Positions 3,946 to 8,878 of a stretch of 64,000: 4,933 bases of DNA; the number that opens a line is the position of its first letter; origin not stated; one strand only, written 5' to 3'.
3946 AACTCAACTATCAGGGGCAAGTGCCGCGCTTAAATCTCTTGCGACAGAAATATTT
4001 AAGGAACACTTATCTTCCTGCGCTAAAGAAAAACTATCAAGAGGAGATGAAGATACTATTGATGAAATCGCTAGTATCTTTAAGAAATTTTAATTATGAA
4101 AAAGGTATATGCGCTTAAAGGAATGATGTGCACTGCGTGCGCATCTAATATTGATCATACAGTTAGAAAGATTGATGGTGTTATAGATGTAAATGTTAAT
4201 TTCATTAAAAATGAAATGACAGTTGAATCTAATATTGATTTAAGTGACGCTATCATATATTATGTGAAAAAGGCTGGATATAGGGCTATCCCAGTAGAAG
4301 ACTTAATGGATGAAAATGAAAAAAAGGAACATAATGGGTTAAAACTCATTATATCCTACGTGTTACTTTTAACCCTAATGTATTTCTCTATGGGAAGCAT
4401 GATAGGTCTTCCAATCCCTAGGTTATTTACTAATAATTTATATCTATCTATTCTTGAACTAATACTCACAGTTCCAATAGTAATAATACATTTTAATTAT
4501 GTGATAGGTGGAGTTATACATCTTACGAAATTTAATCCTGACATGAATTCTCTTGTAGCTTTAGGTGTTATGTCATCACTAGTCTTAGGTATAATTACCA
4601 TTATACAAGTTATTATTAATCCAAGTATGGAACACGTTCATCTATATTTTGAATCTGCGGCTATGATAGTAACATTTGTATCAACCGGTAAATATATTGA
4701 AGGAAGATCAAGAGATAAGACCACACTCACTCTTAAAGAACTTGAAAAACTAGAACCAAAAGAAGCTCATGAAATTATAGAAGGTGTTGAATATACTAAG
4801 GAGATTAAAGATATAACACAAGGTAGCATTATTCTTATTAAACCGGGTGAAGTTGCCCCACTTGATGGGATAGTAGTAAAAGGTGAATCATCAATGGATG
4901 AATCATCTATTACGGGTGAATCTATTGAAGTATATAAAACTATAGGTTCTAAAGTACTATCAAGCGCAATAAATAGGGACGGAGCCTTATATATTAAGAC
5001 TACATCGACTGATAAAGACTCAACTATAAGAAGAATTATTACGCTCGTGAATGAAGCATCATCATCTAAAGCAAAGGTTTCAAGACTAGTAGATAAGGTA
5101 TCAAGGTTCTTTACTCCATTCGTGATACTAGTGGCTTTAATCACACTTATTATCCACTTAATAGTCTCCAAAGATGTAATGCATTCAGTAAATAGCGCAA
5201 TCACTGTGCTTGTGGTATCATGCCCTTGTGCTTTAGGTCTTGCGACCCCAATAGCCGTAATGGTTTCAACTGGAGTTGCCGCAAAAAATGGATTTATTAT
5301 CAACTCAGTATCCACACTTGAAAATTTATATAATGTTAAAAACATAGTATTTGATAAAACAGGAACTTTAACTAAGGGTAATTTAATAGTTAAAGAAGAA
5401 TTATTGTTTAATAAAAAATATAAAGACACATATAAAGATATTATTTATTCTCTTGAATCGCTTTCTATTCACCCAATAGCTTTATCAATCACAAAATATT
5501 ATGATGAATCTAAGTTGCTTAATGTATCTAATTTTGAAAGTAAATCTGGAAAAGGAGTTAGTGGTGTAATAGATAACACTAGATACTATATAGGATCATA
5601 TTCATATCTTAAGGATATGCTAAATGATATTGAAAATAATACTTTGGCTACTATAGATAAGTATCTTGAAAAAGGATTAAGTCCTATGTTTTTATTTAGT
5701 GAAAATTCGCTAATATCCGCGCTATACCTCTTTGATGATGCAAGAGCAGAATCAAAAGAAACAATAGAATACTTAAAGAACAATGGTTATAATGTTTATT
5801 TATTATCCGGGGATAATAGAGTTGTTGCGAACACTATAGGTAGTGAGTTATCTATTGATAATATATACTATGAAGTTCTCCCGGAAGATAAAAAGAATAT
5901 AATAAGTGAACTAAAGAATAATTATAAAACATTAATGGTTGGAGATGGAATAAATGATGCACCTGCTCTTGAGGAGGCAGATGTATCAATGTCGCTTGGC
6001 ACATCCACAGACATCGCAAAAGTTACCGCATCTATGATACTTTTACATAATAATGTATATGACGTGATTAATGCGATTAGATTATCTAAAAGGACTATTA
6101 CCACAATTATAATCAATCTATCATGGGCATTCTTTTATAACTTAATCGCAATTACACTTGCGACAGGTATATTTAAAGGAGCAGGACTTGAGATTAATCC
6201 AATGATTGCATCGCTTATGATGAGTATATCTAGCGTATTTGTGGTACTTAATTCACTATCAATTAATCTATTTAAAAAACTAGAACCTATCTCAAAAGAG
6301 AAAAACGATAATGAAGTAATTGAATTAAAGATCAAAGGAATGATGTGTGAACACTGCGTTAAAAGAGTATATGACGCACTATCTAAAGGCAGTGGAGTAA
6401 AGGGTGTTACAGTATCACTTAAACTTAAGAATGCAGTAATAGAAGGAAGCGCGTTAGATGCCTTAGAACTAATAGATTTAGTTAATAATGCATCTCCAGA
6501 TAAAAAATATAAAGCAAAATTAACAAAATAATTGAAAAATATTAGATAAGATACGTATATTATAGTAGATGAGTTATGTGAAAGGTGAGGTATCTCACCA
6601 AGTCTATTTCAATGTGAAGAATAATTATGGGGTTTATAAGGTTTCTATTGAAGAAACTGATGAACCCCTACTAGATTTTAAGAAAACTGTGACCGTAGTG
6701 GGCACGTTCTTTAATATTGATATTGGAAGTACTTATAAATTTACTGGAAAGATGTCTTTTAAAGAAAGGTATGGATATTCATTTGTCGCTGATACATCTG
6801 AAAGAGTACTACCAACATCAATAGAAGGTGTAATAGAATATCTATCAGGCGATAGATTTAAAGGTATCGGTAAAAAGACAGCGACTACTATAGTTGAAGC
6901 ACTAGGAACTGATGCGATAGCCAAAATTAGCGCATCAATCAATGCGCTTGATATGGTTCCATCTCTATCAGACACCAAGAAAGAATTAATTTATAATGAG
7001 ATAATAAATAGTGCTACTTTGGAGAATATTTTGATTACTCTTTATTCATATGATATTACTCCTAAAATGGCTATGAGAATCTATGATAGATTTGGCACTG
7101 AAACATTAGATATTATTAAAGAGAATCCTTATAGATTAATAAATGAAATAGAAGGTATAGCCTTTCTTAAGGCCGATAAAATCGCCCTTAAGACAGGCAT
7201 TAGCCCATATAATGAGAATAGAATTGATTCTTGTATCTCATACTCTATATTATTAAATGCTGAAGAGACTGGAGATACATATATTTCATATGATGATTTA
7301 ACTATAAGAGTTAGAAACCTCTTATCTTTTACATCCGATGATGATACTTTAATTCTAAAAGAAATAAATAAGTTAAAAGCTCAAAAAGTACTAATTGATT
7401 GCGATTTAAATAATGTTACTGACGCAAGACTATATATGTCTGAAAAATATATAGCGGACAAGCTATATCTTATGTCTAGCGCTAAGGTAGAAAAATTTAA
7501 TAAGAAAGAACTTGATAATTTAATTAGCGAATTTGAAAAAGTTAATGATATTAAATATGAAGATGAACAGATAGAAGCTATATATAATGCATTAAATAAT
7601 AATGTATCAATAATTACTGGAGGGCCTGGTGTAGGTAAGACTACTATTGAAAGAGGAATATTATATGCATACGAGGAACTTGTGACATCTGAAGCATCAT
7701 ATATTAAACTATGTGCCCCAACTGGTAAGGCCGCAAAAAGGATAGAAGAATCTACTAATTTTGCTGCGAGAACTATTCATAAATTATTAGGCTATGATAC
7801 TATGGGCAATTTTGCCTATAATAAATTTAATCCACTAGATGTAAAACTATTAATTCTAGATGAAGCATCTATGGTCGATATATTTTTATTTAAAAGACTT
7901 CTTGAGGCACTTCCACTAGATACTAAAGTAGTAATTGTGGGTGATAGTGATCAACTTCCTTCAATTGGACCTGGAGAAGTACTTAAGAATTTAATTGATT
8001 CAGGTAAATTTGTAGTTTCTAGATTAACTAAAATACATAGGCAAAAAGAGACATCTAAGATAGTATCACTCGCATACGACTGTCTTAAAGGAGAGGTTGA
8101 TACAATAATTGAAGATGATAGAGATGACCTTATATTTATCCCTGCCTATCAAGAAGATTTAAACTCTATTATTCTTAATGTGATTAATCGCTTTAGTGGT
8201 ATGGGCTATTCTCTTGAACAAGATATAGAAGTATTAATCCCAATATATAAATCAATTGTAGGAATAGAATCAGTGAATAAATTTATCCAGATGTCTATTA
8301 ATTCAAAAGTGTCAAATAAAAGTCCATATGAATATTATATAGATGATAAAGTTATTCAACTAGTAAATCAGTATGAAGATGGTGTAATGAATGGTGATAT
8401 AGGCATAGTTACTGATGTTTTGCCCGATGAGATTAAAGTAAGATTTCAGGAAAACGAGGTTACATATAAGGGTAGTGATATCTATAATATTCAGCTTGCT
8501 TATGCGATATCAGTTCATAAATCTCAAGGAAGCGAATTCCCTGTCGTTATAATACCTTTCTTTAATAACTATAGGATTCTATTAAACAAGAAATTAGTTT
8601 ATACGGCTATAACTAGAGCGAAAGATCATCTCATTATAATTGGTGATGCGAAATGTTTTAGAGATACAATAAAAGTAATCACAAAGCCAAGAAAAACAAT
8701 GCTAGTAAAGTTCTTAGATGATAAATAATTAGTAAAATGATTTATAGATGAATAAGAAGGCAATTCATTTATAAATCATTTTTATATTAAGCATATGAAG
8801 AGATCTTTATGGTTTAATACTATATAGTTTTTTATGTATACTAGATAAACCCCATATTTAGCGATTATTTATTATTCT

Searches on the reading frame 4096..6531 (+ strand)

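Call 37: search_protein_families(library=pfam, proteins=[window:4096-6531:+], max_evalue=0.0001)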
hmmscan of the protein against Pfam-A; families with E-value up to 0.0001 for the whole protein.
window:4096-6531:+ (811 aa): 3 families
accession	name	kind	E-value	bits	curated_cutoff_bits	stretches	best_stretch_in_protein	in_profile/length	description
PF00122.25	E1-E2_ATPase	-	2.8e-47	161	28.1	1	219-398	2-181/181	E1-E2 ATPase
PF00702.32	Hydrolase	-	5.3e-29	102.4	26.4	1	414-629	1-191/191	haloacid dehalogenase-like hydrolase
PF00403.32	HMA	-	3.1e-20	72.8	24.8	2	744-797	2-54/62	Heavy-metal-associated domain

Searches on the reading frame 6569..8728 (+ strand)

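Call 37: search_protein_families(library=pfam, proteins=[window:6569-8728:+], max_evalue=0.0001)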
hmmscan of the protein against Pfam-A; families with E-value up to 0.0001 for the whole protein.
window:6569-8728:+ (719 aa): 10 families
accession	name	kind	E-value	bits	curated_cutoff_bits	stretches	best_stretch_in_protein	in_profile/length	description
PF13245.12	AAA_19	-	5e-40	137.2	25.1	1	334-468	1-134/134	AAA domain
PF13604.12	AAA_30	-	8.6e-36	123.9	27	1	330-512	2-175/191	AAA domain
PF14490.11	HHH_RecD2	-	1.3e-28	99.1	27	1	150-238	4-92/92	ATP-dependent RecD2 DNA helicase HHH domain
PF13538.12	UvrD_C_2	-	4.2e-16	59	27.4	1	643-691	1-52/52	UvrD-like helicase C-terminal domain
PF23139.1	OB_YrrC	-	2.1e-14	53.6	27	1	1-82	1-76/76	ATP-dependent DNA helicase YrrC, OB-fold domain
PF18335.7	SH3_13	-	1.8e-12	47.3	41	1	570-626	2-65/65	ATP-dependent RecD-like DNA helicase SH3 domain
PF01443.25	Viral_helicase1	-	6.5e-10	39.6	21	0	634-691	175-227/228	Viral superfamily 1 RNA helicase core domain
PF13086.12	AAA_11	-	5.2e-09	36.7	27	1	330-389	2-65/257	AAA domain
PF14520.12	HHH_5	-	2e-06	28.6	27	0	98-119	8-28/57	Helix-hairpin-helix domain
PF13087.12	AAA_12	-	9.4e-05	22.5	27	0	595-695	95-195/195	AAA domain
